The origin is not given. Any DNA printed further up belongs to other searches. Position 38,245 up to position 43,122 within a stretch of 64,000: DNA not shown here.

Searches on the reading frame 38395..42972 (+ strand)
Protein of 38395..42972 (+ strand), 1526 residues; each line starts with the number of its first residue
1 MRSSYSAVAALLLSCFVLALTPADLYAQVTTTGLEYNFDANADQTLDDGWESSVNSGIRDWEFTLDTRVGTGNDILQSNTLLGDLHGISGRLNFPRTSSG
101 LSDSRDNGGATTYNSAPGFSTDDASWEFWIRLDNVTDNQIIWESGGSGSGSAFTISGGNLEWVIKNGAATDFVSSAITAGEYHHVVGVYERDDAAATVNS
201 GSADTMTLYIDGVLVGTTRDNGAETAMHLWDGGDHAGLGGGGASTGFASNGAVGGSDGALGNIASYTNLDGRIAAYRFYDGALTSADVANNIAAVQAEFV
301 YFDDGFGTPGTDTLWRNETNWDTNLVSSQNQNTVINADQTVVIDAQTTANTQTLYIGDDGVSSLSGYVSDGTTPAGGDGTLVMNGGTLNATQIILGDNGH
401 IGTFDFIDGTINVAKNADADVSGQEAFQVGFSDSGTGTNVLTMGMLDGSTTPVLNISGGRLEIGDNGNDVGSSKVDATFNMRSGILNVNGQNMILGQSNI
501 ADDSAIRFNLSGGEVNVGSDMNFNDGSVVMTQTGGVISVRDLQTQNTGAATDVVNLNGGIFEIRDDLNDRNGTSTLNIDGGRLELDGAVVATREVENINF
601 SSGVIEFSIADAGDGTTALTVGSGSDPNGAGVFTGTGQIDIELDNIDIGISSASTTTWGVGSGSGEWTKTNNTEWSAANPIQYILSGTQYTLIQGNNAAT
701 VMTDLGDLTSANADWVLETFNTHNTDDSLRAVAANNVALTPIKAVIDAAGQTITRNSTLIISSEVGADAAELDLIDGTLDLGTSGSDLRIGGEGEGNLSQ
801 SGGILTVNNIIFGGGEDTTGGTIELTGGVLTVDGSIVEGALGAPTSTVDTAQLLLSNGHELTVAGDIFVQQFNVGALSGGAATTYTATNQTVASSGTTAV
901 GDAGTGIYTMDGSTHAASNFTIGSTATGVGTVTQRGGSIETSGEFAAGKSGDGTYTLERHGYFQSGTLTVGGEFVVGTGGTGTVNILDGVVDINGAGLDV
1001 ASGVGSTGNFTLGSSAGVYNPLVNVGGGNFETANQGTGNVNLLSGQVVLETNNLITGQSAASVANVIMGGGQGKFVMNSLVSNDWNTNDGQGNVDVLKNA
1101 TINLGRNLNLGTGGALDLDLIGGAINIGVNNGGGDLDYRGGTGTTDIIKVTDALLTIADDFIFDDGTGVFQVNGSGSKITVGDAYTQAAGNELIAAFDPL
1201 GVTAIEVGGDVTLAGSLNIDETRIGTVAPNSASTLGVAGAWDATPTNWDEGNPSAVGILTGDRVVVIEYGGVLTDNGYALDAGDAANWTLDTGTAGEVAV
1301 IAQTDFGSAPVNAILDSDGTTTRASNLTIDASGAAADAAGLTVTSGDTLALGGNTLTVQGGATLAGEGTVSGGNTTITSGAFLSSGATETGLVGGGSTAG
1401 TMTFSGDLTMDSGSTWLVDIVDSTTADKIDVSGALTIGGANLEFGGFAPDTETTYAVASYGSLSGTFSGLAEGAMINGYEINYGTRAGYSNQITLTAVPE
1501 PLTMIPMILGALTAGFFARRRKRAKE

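Call 25: search_protein_families(library=pfam, proteins=[window:38395-42972:+], max_evalue=0.001)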
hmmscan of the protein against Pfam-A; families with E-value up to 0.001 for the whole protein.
window:38395-42972:+ (1526 aa): 1 family
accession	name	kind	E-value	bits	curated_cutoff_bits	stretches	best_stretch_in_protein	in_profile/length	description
PF13385.13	Laminin_G_3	-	1.1e-09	39.1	27.6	1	112-230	8-120/151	Concanavalin A-like lectin/glucanases superfamily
